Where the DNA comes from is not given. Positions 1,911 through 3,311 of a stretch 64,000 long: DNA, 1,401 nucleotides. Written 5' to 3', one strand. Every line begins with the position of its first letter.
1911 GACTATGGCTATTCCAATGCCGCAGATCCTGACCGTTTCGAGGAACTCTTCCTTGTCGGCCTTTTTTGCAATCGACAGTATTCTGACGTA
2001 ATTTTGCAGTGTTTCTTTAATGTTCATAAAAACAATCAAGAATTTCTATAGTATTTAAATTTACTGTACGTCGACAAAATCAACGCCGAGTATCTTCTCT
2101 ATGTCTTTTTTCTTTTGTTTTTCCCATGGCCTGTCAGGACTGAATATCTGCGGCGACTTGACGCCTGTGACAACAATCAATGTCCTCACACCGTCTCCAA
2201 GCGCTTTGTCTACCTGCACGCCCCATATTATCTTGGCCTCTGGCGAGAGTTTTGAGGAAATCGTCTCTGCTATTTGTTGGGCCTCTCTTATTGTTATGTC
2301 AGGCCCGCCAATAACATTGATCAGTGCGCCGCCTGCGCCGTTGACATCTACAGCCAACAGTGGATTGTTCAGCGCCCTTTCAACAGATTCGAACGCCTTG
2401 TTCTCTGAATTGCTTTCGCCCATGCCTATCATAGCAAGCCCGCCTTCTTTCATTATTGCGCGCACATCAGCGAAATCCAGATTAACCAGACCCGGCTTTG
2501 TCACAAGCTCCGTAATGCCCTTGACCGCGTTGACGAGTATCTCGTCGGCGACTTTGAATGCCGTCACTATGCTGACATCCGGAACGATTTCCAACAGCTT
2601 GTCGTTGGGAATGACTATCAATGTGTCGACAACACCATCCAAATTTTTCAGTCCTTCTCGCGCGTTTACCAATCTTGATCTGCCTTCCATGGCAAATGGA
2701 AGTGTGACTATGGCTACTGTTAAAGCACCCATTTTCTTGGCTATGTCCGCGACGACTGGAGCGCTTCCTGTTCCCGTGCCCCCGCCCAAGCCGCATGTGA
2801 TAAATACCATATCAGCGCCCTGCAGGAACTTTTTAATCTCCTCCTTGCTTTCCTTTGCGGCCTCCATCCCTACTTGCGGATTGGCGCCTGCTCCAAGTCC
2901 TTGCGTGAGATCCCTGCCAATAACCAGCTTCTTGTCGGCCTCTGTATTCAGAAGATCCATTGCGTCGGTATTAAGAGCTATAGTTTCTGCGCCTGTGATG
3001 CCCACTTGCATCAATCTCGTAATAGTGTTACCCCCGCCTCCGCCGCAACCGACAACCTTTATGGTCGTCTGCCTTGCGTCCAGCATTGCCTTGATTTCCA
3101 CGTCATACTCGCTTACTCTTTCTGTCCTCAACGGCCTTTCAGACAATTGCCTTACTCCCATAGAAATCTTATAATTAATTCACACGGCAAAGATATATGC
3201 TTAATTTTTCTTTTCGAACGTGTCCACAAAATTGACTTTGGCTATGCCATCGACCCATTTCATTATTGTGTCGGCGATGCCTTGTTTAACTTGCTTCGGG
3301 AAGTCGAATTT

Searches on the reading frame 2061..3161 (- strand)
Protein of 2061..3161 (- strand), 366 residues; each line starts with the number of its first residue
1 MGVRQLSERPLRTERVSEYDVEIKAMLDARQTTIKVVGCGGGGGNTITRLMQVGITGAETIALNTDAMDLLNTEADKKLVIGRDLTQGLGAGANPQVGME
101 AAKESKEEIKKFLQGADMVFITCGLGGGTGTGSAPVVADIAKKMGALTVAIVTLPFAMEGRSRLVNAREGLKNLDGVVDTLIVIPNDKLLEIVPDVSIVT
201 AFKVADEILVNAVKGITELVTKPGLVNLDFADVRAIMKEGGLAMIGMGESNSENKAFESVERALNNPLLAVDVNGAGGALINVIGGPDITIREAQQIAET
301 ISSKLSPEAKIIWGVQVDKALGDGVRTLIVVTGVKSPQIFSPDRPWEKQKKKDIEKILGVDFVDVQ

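Call 100: find_encoding_contigs(protein=window:2061-3161:-, flank=10000, max_places=1)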
Protein window:2061-3161:- (366 aa): 2 contigs read that carry it; 1 place shown.
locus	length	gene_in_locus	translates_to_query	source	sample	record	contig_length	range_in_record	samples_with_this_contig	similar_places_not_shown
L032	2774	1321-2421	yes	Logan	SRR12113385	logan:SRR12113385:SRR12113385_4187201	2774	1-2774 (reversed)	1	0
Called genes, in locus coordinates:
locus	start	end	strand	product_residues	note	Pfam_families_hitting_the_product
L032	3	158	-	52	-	?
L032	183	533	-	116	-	-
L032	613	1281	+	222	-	PF00254:FKBP_C, PF22199:FKBP26_IF, PF18046:FKBP26_C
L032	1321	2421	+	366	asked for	PF00091:Tubulin, PF12327:FtsZ_C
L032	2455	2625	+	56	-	-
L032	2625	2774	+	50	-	?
